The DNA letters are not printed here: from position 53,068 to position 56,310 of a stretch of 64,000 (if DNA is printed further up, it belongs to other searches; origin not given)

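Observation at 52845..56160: MrfA-like helicase fused to its exonuclease partner and translationally coupled to an orphan Hpt phosphotransfer protein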

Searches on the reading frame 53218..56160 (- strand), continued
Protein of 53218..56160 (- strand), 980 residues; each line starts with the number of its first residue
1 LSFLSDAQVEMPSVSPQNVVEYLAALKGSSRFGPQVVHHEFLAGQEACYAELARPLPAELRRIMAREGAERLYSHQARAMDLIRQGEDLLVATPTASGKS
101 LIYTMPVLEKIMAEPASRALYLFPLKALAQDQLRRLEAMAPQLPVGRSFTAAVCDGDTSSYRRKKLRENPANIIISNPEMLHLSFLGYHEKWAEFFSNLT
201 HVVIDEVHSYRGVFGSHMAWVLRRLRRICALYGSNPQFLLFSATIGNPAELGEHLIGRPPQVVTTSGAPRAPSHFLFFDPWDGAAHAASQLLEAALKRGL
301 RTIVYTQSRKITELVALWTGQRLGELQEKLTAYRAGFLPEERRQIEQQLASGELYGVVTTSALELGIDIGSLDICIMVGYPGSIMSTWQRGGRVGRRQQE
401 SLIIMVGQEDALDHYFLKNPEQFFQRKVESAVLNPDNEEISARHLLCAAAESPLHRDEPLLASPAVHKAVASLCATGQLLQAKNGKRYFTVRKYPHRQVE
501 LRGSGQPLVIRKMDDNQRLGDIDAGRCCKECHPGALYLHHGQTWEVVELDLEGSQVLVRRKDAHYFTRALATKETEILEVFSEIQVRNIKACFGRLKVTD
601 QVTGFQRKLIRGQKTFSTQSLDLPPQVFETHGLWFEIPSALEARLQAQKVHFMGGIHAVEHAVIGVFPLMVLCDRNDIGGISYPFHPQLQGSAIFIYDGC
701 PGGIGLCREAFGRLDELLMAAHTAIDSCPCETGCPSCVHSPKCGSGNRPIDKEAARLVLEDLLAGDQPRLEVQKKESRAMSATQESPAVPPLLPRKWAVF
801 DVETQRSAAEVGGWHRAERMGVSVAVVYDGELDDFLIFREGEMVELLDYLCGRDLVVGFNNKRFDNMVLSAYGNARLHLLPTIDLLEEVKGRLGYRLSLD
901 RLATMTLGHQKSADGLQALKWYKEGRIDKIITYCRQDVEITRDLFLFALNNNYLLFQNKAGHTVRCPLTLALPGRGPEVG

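Call 12: find_related_loci(query=A1, collection=genome_contigs, flank=6000)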
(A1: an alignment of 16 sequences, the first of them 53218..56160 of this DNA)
Query A1 (980 aa) in genome_contigs; peptide patterns used: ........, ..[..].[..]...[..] (x = any residue, [..] = any of these).
600 stretches matched a pattern (row limit reached: there are more); 598 encode a relative of the query (tblastn E <= 1e-3); the best 80 are kept; 80 distinct loci.
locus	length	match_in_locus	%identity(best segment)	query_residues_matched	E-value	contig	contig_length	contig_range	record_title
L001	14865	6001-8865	69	18-974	0e+0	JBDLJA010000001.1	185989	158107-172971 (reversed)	MAG: Thermodesulfobacteriota bacterium isolate MAG067 MAG067_1, whole genome shotgun sequence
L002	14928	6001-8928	63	6-971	0e+0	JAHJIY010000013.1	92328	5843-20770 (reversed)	MAG: Proteobacteria bacterium isolate Modern_marine_rock_biofilm.mb.12 Modern_marine_rock.mb.12_k141_44035, whole genome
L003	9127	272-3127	65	19-971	0e+0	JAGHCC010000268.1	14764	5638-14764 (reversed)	MAG: Desulfobulbaceae bacterium isolate AUK272 PB_MBMC_226_c_000000000141, whole genome shotgun sequence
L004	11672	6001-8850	61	19-968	0e+0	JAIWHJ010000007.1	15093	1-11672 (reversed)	MAG: Promethearchaeota archaeon isolate JL_US_07_7 NODE_542_length_15093_cov_0.419294, whole genome shotgun sequence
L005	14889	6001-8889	64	18-975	0e+0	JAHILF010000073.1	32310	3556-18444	MAG: Proteobacteria bacterium isolate KR13_N2.mb.116 KR13_N2.mb.116_k141_161246, whole genome shotgun sequence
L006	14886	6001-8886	63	18-975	0e+0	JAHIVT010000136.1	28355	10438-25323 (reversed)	MAG: Proteobacteria bacterium isolate MM_PC_MetaG.mb.92 MM_PC_MetaG.mb.92_k141_1179652, whole genome shotgun sequence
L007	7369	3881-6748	64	18-971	0e+0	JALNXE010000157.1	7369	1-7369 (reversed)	MAG: Desulfobulbaceae bacterium isolate SO_2016_LW3 bin 20 scaffold15754_LW162_2016, whole genome shotgun sequence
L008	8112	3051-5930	59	18-971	0e+0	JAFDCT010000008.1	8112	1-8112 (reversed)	MAG: Deltaproteobacteria bacterium isolate MB4D_Bin_25 MB4D_Bin_25_MB4D_0306_000000059094, whole genome shotgun sequence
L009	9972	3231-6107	59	18-971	0e+0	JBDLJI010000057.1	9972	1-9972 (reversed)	MAG: Thermodesulfobacteriota bacterium isolate MAG088 MAG088_57, whole genome shotgun sequence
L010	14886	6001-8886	62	10-971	0e+0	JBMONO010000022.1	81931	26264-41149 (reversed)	MAG: Thermodesulfobacteriota bacterium isolate Betzabe_MAG078 MAG078_22, whole genome shotgun sequence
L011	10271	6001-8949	59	19-976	0e+0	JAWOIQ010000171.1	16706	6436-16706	MAG: Desulfurivibrionaceae bacterium isolate CWP5-2.bin.54 k191_376862, whole genome shotgun sequence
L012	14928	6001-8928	60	18-966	0e+0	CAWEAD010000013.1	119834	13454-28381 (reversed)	MAG: uncultured delta proteobacterium isolate MFD05684.bin.1.22 genome assembly, contig: contig_99782, whole genome shot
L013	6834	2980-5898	55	5-970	0e+0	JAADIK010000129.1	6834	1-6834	MAG: Deltaproteobacteria bacterium isolate M_MetaBat.46 contig-127_19820, whole genome shotgun sequence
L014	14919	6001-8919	56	18-973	0e+0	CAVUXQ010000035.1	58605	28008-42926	MAG: uncultured delta proteobacterium isolate MFD05684.bin.2.19 genome assembly, contig: contig_79119, whole genome shot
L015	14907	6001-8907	56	18-970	0e+0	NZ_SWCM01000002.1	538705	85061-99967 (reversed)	Desulfopila sp. IMCC35006 NODE_2_length_538705_cov_107.689900, whole genome shotgun sequence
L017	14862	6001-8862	56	17-971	0e+0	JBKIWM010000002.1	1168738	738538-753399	Thermodesulfobacteriota bacterium B35 contig_2, whole genome shotgun sequence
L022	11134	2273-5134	55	19-968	0e+0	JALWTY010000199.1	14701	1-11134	MAG: Desulfobacterales bacterium isolate M2_metabat2_scaf2bin.235 M2_NODE_4822_length_14701_cov_3.525456, whole genome s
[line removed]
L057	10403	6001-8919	50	2-973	0e+0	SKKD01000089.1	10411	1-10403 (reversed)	MAG: Desulfonatronovibrio sp. isolate CSSed162cmA_137 CSSed16-2cmA-23233, whole genome shotgun sequence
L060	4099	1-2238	64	177-918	0e+0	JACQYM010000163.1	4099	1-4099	MAG: Deltaproteobacteria bacterium isolate NC_groundwater_1541_Pr4_S-0.65um_57_8 SR1-18-Sp65_coassembly_scaffold_180067,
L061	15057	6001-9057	50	19-976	0e+0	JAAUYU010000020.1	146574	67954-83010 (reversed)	MAG: Desulfovibrio sp. isolate Mgla_MAG_47-bin_26 c_000000036984, whole genome shotgun sequence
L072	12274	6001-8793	51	42-968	0e+0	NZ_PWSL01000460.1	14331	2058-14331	MAG: Desulfonatronospira sp. isolate CSSed11_143 CS-Sed11-C5840, whole genome shotgun sequence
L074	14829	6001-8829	48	18-959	0e+0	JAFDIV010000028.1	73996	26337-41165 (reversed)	MAG: Deltaproteobacteria bacterium isolate Meg22_1618_Bin_54 Meg22_1618_Bin_54_scaffold_637, whole genome shotgun sequen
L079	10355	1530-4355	46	18-960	0e+0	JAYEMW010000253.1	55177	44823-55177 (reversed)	MAG: Thermodesulfobacteriota bacterium isolate MAG071 MAG071_253, whole genome shotgun sequence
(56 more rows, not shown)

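Call 17: search_protein_families(library=ncbifam, proteins=[window:53218-56160:-], max_evalue=0.01)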
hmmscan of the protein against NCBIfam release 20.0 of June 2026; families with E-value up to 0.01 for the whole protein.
window:53218-56160:- (980 aa): 28 families (the best 25 are shown)
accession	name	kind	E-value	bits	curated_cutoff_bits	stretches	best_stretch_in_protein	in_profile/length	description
TIGR03817.1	DECH_helic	hypoth_equivalog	6.8e-217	722.2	874.1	1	37-763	2-739/742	helicase/secretion neighborhood putative DEAH-box helicase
TIGR04121.1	DEXH_lig_assoc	equivalog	2e-49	168.1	850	1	72-458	14-408/804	ligase-associated DNA damage response DEXH box helicase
NF010338.0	PRK13767.1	equivalog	7.8e-38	130.3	849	1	74-454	36-443/877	ATP-dependent helicase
NF007284.0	PRK09751.1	equivalog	3.2e-27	94.3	1496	2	76-271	34-243/1538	ATP-dependent helicase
NF002654.0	PRK02362.1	equivalog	3.5e-22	78.5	887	1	55-255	7-191/739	ATP-dependent DNA helicase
NF001308.0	PRK00254.1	equivalog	3.3e-19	68.6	1216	1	59-321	11-260/720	ATP-dependent DNA helicase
TIGR00614.1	recQ_fam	subfamily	4.6e-16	58.7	219.8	1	71-404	11-327/470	RecQ family ATP-dependent DNA helicase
NF041063.1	DpdF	equivalog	1e-15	57.4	550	1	78-410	150-485/813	protein DpdF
TIGR01389.1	recQ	equivalog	1.9e-15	56.3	640.2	1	72-427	14-350/591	DNA helicase RecQ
NF010337.0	PRK13766.1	equivalog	2.2e-12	45.9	610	2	291-417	356-488/781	Hef nuclease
NF008744.0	PRK11776.1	equivalog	3.3e-12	45.7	524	1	56-431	11-368/460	ATP-dependent RNA helicase DbpA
NF008279.0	PRK11057.1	equivalog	7.4e-12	44.5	1015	1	72-404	26-337/608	ATP-dependent DNA helicase RecQ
NF002251.0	PRK01172.1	equivalog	1.5e-10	40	891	1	71-255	22-189/674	ATP-dependent DNA helicase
NF040935.1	helicase_Hel308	equivalog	5.3e-10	38.1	1200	1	56-255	11-191/704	ATP-dependent DNA helicase Hel308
NF041067.1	DpdJ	equivalog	6.1e-10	37.4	800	1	162-264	321-424/1482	protein DpdJ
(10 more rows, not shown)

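Call 18: search_protein_families(library=padloc, proteins=[window:53218-56160:-], max_evalue=0.01)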
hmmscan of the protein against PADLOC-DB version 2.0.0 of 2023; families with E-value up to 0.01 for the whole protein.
window:53218-56160:- (980 aa): 58 families (the best 25 are shown)
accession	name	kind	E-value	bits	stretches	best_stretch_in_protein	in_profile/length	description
PDLC02503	BrxHI|BrxHII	-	5.3e-56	188.3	1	61-564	14-523/698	BrxHI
PDLC03960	SngC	-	7.5e-46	155.2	1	58-419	11-378/720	-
PDLC00013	DruE1|DruE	-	2.8e-38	129.6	4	359-481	1088-1212/1776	SNF2 family N-terminal domain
PDLC02501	BrxHI|BrxHII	-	2.6e-35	119.8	1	56-398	7-343/925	BrxHI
PDLC00037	DruE3|DruE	-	6.1e-34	115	3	70-255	100-309/2055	SNF2 family N-terminal domain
PDLC00035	DruE3|DruE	-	2.6e-28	96.3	2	70-250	101-304/1460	SNF2 family N-terminal domain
PDLC00036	DruE3|DruE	-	1.6e-27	93.1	3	73-248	94-288/2023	SNF2 family N-terminal domain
PDLC03928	PsyrT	-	3.1e-26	89.9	1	60-420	12-360/689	-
PDLC02864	DpdF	-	1.6e-23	81.4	1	64-415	14-347/610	DpdF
PDLC02870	DpdF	-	1.5e-22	77.8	1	71-404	13-327/534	DpdF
PDLC02897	DpdJ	-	1.8e-22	77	2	295-396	353-450/1570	DpdJ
PDLC00051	DruE4|DruE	-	4.7e-22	75.4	3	354-445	1127-1217/1829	SNF2 family N-terminal domain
PDLC00015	DruE2|DruE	-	1.3e-17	60.8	3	328-443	1149-1261/1887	SNF2 family N-terminal domain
PDLC00014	DruE2|DruE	-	1.4e-17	60.5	3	326-443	1175-1290/1928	SNF2 family N-terminal domain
PDLC02861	DpdF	-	7.7e-16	55.5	1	69-434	26-372/611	DpdF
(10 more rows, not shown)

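Call 19: search_solved_structures(query=window:53218-56160:-, max_evalue=0.001)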
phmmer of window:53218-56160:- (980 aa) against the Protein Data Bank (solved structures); distinct sequences matched with E-value up to 0.001: 108 (the best 60 are shown).
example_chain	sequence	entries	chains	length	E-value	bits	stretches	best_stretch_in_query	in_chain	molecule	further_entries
6znp_A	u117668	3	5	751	4.3e-154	517.6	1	19-740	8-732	Uncharacterized ATP-dependent helicase YprA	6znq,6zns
5v9x_A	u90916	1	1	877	5.4e-28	100.2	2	76-266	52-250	ATP-dependent DNA helicase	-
7lhl_A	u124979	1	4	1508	2.8e-27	97.9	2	76-266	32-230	ATP-dependent DNA helicase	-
7ujb_A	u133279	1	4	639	1.9e-14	55.4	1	55-375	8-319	DEAD/DEAH box RNA helicase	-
9tu7_Y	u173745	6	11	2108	2.5e-14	55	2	73-252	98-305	DEAD/DEAH box helicase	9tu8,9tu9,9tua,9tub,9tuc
2zj2_A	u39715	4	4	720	4.9e-14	54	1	60-328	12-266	Putative ski2-type helicase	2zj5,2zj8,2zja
9b15_A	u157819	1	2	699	2.6e-13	51.6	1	51-228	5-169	ATP-dependent DNA helicase Hel308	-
2p6r_A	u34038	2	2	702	3.2e-12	48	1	51-228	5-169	afUHEL308 HELICASE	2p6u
4kbf_A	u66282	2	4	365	1.2e-11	46.1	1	55-410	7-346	Heat resistant RNA dependent ATPase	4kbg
5lst_A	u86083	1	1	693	3.3e-11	44.7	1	56-400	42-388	ATP-dependent DNA helicase Q4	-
6l5l_A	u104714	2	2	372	4.2e-11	44.3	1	55-406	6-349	Nucleolar RNA helicase 2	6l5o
4tmu_A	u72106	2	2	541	2.6e-10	41.7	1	67-397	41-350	RecQ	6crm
6l5m_A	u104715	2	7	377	2.7e-10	41.7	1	55-406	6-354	Nucleolar RNA helicase 2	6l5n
6qdv_B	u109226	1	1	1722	2.6e-08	35.1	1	85-252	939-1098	U5 small nuclear ribonucleoprotein 200 kDa helicase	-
4f91_B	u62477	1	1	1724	2.6e-08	35.1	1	85-252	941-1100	U5 small nuclear ribonucleoprotein 200 kDa helicase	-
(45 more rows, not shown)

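Call 24: find_encoding_contigs(protein=P0003, flank=6000, max_places=2)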
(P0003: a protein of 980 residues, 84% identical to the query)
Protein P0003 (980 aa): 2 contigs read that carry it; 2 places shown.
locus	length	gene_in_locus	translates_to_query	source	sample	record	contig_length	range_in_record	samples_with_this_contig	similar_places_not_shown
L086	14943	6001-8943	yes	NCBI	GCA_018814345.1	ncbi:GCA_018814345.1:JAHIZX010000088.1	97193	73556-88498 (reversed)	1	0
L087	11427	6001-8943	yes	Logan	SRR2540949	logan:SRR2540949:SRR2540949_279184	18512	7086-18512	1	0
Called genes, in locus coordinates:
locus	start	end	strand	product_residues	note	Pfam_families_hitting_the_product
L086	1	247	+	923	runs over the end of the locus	PF01734:Patatin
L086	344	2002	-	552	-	PF02776:TPP_enzyme_N, PF00205:TPP_enzyme_M, PF02775:TPP_enzyme_C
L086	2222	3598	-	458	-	PF00092:VWA, PF13768:VWA_3, PF13519:VWA_2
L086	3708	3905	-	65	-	-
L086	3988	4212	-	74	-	-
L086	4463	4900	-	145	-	-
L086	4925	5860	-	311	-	PF12844:HTH_19, PF13560:HTH_31 (faint), PF01381:HTH_3, PF13443:HTH_26 (weak)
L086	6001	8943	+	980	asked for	PF04851:ResIII (weak), PF00270:DEAD, PF00271:Helicase_C, PF22982:WHD_HRQ1, PF09369:MZB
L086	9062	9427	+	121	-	PF01627:Hpt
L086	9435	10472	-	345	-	PF00586:AIRS, PF02769:AIRS_C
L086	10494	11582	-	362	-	PF01924:HypD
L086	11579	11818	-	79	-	PF01455:HupF_HypC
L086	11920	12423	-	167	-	PF01750:HycI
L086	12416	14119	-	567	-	PF27537:HoxH (weak), PF00374:NiFeSe_Hases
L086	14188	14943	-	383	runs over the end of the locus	PF03916:NrfD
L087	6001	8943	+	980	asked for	PF04851:ResIII (weak), PF00270:DEAD, PF00271:Helicase_C, PF22982:WHD_HRQ1, PF09369:MZB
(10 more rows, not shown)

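Call 25: find_encoding_contigs(protein=P0008, flank=6000, max_places=2)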
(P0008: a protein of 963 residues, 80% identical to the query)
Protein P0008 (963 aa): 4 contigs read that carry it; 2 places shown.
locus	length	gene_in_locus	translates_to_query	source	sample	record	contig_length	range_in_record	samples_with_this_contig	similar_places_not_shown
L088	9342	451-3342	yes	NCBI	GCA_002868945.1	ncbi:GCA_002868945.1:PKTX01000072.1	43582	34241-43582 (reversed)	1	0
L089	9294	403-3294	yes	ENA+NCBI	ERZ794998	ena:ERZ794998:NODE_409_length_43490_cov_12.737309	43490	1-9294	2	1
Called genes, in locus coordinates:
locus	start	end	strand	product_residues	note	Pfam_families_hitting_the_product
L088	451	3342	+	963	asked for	PF04851:ResIII (weak), PF00270:DEAD, PF00271:Helicase_C, PF22982:WHD_HRQ1 (weak), PF09369:MZB, PF13482:RNase_H_2, PF01612:DNA_pol_A_exo1 (faint)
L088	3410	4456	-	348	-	PF00586:AIRS, PF02769:AIRS_C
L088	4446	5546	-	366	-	PF01924:HypD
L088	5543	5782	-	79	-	PF01455:HupF_HypC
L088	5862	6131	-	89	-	-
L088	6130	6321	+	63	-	-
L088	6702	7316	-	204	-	PF02662:FlpD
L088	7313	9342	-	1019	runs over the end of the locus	PF07992:Pyr_redox_2 (weak), PF12831:FAD_oxidored (weak), PF00890:FAD_binding_2 (weak), PF07992:Pyr_redox_2, PF00037:Fer4, PF12838:Fer4_7, PF13237:Fer4_10, PF14697:Fer4_21, +12 more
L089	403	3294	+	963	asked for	PF04851:ResIII (weak), PF00270:DEAD, PF00271:Helicase_C, PF22982:WHD_HRQ1 (weak), PF09369:MZB, PF13482:RNase_H_2, PF01612:DNA_pol_A_exo1 (faint)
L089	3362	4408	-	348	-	PF00586:AIRS, PF02769:AIRS_C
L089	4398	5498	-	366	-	PF01924:HypD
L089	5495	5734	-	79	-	PF01455:HupF_HypC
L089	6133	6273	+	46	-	-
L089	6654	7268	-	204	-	PF02662:FlpD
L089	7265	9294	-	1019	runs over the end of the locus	PF07992:Pyr_redox_2 (weak), PF12831:FAD_oxidored (weak), PF00890:FAD_binding_2 (weak), PF07992:Pyr_redox_2, PF00037:Fer4, PF12838:Fer4_7, PF13237:Fer4_10, PF14697:Fer4_21, +12 more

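Call 41: search_protein_families(library=pfam, proteins=[L014:8943-9362:+, L017:8922-9221:+, L022:5228-5881:+, L029:8969-9442:+, L057:8960-10003:+, L060:2286-2774:+, L061:9073-9450:+, L072:8845-9864:+, L074:8922-9296:+, L079:4447-4743:+], max_evalue=0.01)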
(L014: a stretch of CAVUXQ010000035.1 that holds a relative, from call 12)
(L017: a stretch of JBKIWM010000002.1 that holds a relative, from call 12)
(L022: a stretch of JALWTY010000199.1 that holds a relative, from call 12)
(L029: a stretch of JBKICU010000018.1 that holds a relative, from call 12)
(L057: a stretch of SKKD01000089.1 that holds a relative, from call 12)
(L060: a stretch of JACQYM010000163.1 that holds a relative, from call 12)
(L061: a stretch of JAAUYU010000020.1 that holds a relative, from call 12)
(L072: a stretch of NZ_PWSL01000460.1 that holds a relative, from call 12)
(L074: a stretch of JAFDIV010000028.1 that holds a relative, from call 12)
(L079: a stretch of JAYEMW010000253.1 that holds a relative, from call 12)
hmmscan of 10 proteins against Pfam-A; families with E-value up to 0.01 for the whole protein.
L014:8943-9362:+ (139 aa): 0 families

L017:8922-9221:+ (99 aa): 0 families

L022:5228-5881:+ (217 aa): 0 families

L029:8969-9442:+ (157 aa): 2 families
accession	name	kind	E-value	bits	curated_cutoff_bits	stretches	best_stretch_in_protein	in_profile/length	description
PF02082.26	Rrf2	-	1.5e-40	138.9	30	1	3-132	1-131/132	Iron-dependent Transcriptional regulator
PF01047.28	MarR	-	0.0021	18.3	24.6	0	23-59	15-51/59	MarR family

L057:8960-10003:+ (347 aa): 0 families

L060:2286-2774:+ (162 aa): 0 families

L061:9073-9450:+ (125 aa): 0 families

L072:8845-9864:+ (339 aa): 0 families

L074:8922-9296:+ (124 aa): 1 family
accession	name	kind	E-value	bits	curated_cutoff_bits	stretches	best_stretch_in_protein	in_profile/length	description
PF03692.20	CxxCxxCC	-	5.4e-09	37.1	23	1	7-106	1-84/85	Putative zinc- or iron-chelating domain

L079:4447-4743:+ (98 aa): 1 family
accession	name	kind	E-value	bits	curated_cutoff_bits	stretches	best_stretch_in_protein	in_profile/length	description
PF02416.21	TatA_B_E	-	2.3e-17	62.4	21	1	4-53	1-50/53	mttA/Hcf106 family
